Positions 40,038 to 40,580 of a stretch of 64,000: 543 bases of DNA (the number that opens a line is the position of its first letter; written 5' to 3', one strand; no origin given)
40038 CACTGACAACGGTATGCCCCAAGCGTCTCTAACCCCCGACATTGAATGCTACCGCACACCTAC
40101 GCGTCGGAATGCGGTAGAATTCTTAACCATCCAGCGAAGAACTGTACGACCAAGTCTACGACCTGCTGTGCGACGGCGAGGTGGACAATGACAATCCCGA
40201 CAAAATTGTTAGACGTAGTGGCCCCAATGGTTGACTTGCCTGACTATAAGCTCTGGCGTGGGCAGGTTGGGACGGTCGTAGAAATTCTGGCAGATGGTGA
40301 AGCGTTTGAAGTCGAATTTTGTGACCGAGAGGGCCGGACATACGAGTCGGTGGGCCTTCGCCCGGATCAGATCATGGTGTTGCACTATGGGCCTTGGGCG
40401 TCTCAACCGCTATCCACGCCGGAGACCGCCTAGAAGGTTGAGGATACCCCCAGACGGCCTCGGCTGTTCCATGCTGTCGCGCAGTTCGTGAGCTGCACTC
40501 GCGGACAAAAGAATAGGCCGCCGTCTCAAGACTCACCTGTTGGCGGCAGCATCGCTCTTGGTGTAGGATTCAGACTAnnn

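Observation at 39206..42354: Low-GC islet inserted at the 3' end of selO, bounded by duplicated copies of the selO terminus (att-like), with signs of tandem accretion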

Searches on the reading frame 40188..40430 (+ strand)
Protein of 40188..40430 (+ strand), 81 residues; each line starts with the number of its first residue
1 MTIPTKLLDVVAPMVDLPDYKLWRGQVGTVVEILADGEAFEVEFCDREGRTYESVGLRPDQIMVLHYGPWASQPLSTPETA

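Call 9: search_protein_families(library=pfam, max_evalue=0.01, proteins=[window:40188-40430:+])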
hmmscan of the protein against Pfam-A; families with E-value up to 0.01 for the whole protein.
window:40188-40430:+ (81 aa): 1 family
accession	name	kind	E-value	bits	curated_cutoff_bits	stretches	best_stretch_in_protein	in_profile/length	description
PF16277.11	DUF4926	-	1e-25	89.3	29.1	1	7-64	1-57/57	Domain of unknown function (DUF4926)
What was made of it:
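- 40188..40433 (+): DUF4926 gene (81 aa), the constant right-hand gene of E1. Probably the antitoxin-like partner of DUF6883. Pfam DUF4926 E=1e-25 (call 9).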

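Call 10: search_protein_families(library=padloc, max_evalue=0.01, proteins=[window:40188-40430:+])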
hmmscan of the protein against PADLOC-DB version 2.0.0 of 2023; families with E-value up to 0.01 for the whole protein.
window:40188-40430:+ (81 aa): 1 family
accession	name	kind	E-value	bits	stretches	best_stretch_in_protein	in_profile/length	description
PDLC03337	MTase_II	-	0.0078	13.5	1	27-66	204-244/264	Type II methyltransferase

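Call 33: find_homologous_proteins(query=window:40188-40430:+, max_evalue=0.00001)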
Query window:40188-40430:+ (81 aa): 3030 proteins with E <= 0.00001 among 3037 candidates; the best 120 are listed.
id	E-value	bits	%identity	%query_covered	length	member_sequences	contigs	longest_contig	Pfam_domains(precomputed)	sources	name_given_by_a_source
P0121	8.9e-48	177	99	100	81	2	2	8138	PF16277.12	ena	-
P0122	9.9e-42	158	91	100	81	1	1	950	PF16277.12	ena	-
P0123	3.9e-41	156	90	100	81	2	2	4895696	PF16277.12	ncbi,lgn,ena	-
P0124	4.9e-41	156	90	100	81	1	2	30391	PF16277.12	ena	-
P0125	2.7e-40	153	88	100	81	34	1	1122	PF16277.12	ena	-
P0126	1.0e-39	151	89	100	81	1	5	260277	PF16277.12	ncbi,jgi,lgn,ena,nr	ncbi:MAG: DUF4926 domain-containing protein [Desulfurellaceae bacterium]|nr:DUF4926 domain-containin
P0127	1.4e-39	151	89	100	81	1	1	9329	PF16277.12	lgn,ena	-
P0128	2.2e-39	150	85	100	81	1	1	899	PF16277.12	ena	-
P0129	2.6e-39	150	86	100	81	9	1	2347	PF16277.12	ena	-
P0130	9.4e-39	148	85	100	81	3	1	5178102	PF16277.12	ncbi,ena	-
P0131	3.9e-38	146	84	100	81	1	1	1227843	PF16277.12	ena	-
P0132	2.9e-37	144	85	100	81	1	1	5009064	PF16277.12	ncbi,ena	-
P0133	4.4e-37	143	84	99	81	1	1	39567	PF16277.12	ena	-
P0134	4.4e-37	143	83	100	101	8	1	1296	PF16277.12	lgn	-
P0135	9.6e-37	142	84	100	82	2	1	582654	PF16277.12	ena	-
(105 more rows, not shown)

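Call 41: search_protein_families(library=pfam, max_evalue=0.1, proteins=[L087:5656-5982:+, L087:6325-6726:+])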
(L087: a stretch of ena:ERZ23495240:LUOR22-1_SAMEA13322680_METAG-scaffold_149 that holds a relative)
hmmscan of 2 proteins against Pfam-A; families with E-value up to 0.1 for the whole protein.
L087:5656-5982:+ (109 aa): 1 family
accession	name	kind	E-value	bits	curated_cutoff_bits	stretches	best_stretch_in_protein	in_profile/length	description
PF21814.2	DUF6883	-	8.8e-28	97.2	27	1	3-108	2-108/110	Domain of unknown function (DUF6883)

L087:6325-6726:+ (134 aa): 0 families

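Call 51: find_related_loci(query=window:40188-40430:+, collection=metagenome_contigs, flank=4000)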
Query window:40188-40430:+ (81 aa) in metagenome_contigs; peptide patterns used: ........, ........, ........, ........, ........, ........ (x = any residue, [..] = any of these).
600 stretches matched a pattern (row limit reached: there are more); 184 encode a relative of the query (tblastn E <= 1e-3); the best 80 are kept; 80 distinct loci.
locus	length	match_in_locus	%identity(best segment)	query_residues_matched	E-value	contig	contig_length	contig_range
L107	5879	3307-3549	89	1-81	2e-44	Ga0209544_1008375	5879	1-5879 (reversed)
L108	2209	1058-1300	84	1-81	1e-42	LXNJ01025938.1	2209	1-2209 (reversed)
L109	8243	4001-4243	79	1-81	1e-37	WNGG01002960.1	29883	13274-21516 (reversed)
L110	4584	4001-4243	75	1-81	3e-37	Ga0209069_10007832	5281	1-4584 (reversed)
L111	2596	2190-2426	77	1-79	4e-37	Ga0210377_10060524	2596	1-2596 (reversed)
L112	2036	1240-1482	78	1-81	2e-37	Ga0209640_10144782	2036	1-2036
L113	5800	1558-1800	78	1-81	4e-37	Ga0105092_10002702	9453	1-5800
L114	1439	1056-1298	78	1-81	8e-38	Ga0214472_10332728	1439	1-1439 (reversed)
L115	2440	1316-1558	78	1-81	5e-37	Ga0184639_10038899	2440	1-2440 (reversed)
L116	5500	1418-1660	77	1-81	1e-36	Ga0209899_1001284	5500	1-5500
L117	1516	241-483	77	1-81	5e-37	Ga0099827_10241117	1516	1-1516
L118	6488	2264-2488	79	1-75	5e-36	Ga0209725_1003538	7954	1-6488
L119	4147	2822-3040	78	1-78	3e-36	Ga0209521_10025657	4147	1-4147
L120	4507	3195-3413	78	1-78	3e-36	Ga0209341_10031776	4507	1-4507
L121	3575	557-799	74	1-81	9e-36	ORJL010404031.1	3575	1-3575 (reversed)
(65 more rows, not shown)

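Call 79: search_protein_families(library=ncbifam, max_evalue=0.01, proteins=[L087:5656-5982:+, window:40188-40430:+])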
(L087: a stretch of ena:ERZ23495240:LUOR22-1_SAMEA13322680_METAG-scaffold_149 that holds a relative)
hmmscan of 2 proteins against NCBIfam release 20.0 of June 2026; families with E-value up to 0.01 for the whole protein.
L087:5656-5982:+ (109 aa): 0 families

window:40188-40430:+ (81 aa): 0 families

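Call 80: search_protein_families(library=phrogs, max_evalue=0.01, proteins=[L087:5656-5982:+, window:40188-40430:+])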
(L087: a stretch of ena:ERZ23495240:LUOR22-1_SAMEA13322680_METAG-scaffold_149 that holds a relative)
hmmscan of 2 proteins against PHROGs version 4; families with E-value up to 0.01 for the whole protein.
L087:5656-5982:+ (109 aa): 0 families

window:40188-40430:+ (81 aa): 1 family
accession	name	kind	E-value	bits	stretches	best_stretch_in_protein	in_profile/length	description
phrog_22479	-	unknown function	0.0023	18.8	1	19-66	24-71/80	-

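Call 97: search_solved_structures(query=window:40188-40430:+, max_evalue=1)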
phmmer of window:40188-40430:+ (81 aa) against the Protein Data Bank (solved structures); distinct sequences matched with E-value up to 1: 0.
